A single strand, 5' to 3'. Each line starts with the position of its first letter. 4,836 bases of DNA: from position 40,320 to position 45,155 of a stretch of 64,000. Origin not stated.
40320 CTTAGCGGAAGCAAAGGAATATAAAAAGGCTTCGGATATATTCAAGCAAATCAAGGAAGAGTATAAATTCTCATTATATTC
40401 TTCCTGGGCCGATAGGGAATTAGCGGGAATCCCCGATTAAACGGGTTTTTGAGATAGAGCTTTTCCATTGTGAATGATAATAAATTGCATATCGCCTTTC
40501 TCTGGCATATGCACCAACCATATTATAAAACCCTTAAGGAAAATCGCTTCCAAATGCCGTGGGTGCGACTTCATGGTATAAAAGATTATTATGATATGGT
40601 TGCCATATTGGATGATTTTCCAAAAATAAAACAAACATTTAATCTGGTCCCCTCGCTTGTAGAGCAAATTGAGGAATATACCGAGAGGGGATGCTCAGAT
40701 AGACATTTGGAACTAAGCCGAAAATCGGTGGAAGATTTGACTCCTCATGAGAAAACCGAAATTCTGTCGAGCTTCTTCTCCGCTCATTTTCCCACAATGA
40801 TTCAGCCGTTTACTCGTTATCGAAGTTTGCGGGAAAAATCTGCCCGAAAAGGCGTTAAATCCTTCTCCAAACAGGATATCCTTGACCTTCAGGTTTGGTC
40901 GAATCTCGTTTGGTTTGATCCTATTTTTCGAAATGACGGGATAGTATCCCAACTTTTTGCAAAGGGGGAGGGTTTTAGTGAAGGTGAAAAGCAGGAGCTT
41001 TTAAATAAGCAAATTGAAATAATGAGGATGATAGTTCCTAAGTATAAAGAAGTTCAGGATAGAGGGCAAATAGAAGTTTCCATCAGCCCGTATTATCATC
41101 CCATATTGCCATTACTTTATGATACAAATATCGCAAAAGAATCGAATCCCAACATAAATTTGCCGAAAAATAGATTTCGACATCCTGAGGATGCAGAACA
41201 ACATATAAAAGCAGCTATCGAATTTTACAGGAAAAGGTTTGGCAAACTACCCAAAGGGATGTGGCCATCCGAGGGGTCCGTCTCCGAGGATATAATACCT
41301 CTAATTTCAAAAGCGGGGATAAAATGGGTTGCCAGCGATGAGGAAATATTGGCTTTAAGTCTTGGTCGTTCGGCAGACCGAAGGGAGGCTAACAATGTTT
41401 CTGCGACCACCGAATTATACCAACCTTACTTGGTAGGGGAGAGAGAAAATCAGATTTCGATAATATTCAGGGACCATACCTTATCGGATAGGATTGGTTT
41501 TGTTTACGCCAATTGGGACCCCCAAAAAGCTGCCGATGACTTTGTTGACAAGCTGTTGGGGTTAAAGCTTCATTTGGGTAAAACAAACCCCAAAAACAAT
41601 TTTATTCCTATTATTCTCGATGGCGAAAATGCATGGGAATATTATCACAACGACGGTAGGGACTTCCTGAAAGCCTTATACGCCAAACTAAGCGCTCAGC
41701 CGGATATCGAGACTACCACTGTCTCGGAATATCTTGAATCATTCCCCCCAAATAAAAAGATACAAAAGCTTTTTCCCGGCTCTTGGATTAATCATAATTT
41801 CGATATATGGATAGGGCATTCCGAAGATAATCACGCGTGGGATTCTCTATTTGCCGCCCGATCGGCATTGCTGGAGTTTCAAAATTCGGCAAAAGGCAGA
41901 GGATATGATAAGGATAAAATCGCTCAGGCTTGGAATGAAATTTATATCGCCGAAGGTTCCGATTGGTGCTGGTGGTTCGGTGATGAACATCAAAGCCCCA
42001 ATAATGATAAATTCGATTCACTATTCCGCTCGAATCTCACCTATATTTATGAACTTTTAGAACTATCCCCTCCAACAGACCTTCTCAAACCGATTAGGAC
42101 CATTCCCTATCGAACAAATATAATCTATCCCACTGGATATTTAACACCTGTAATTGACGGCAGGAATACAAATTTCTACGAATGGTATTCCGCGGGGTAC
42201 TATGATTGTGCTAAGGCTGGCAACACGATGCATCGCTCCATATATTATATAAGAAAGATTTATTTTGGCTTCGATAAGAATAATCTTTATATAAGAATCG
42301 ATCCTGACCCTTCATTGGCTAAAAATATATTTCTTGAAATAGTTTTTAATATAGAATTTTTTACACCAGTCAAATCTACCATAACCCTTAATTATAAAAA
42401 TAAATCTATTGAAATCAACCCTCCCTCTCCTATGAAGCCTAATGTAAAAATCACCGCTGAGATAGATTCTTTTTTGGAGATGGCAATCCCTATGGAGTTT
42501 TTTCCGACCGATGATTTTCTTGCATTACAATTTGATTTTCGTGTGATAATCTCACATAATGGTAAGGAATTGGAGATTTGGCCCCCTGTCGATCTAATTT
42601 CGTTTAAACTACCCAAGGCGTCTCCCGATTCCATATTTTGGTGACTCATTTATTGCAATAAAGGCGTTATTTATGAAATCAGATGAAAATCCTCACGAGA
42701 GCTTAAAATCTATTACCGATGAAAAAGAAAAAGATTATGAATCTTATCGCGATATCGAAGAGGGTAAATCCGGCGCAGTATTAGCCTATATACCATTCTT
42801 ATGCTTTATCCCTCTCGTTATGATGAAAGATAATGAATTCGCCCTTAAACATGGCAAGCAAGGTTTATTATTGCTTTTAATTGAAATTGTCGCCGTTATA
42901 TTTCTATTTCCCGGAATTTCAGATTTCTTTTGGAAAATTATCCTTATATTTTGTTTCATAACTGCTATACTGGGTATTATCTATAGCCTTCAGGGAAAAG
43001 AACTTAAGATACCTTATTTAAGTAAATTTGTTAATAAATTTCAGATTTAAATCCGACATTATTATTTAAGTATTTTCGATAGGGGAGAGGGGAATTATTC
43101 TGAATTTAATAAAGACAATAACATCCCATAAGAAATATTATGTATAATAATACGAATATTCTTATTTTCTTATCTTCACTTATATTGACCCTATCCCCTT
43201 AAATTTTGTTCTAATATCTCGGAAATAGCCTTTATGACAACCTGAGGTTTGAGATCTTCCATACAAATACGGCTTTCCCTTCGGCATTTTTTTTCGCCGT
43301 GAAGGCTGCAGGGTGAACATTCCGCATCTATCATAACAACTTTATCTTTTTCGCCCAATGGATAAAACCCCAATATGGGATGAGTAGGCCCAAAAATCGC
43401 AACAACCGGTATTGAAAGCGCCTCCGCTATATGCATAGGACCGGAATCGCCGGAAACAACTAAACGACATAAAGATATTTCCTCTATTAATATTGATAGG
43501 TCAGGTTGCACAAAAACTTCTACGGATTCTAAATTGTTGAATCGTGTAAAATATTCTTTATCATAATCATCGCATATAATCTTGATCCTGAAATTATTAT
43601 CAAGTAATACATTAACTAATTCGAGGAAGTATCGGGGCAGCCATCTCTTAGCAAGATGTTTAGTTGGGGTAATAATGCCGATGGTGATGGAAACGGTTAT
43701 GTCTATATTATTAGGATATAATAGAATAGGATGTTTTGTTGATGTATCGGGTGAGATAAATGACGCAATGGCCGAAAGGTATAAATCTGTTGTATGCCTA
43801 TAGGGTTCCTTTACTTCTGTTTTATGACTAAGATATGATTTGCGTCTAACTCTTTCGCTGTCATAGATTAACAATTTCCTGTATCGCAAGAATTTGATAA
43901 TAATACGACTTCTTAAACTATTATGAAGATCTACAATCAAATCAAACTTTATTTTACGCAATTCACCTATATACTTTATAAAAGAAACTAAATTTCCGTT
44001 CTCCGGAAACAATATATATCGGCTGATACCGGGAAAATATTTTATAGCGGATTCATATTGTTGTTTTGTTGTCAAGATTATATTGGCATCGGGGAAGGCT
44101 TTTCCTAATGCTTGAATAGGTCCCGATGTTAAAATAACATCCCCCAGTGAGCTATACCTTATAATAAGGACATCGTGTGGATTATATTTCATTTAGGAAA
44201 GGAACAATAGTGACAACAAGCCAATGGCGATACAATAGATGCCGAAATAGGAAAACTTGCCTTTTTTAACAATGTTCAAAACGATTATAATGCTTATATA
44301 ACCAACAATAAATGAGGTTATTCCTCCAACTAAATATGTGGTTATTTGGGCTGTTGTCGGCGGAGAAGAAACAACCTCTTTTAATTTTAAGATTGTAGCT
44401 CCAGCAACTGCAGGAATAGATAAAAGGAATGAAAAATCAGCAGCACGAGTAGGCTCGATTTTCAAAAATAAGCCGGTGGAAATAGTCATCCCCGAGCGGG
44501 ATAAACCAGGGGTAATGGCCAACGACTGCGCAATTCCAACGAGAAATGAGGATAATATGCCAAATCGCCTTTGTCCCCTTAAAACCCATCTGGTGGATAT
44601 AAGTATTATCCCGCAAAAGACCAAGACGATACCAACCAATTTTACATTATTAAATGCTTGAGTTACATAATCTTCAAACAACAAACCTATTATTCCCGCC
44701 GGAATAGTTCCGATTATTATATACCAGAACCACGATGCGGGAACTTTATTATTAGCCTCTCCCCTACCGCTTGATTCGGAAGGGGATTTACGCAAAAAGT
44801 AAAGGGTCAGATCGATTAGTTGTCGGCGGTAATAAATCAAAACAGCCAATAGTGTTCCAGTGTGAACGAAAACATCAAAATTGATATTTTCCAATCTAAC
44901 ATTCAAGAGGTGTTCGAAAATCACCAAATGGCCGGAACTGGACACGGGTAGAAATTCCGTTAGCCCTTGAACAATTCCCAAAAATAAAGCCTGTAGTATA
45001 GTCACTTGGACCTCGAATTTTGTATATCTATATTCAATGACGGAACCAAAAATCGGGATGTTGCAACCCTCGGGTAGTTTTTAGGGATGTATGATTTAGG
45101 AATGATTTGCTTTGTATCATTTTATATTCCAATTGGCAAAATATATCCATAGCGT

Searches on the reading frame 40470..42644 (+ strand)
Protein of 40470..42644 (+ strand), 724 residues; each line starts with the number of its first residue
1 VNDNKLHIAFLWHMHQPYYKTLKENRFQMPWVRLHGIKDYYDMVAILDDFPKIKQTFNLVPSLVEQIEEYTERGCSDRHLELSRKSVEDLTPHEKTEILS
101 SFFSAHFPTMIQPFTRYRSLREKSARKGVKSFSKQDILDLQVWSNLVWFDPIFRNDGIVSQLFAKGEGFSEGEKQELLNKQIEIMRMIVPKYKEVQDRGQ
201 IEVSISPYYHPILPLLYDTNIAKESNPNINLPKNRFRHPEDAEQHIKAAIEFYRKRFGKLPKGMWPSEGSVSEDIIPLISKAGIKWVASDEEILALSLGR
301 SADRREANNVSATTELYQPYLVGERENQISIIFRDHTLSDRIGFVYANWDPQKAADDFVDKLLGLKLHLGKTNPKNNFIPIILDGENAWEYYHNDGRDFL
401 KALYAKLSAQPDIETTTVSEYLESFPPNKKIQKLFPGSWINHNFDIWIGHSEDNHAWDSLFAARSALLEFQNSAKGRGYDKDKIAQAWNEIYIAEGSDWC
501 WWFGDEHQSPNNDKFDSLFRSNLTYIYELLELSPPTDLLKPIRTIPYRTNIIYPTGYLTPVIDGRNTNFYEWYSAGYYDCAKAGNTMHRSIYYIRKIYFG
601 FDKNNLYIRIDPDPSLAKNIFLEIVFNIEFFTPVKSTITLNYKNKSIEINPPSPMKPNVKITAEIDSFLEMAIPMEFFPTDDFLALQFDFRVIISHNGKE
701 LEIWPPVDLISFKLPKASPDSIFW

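Call 18: search_protein_families(library=pfam, proteins=[window:40470-42644:+], max_evalue=0.001)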
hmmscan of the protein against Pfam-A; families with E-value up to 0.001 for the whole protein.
window:40470-42644:+ (724 aa): 1 family
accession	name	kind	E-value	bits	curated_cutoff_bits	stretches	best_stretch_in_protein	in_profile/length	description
PF03065.20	Glyco_hydro_57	-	2.7e-64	217.7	21.2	1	9-429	1-286/291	Glycosyl hydrolase family 57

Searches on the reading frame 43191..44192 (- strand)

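Call 18: search_protein_families(library=pfam, proteins=[window:43191-44192:-], max_evalue=0.001)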
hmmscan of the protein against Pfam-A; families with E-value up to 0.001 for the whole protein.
window:43191-44192:- (333 aa): 1 family
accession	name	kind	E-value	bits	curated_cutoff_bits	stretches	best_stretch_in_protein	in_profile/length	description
PF01075.23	Glyco_transf_9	-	2.4e-25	89.7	22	1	75-296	5-237/247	Glycosyltransferase family 9 (heptosyltransferase)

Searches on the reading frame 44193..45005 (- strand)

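Call 18: search_protein_families(library=pfam, proteins=[window:44193-45005:-], max_evalue=0.001)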
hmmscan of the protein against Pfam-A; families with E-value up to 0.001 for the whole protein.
window:44193-45005:- (270 aa): 2 families
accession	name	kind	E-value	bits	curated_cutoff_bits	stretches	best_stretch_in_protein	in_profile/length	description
PF02673.24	BacA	-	9.6e-78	261.9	33.4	1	6-264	1-257/257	Bacitracin resistance protein BacA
PF11381.13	DUF3185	-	0.00073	19.9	25.3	0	215-236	35-56/59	Protein of unknown function (DUF3185)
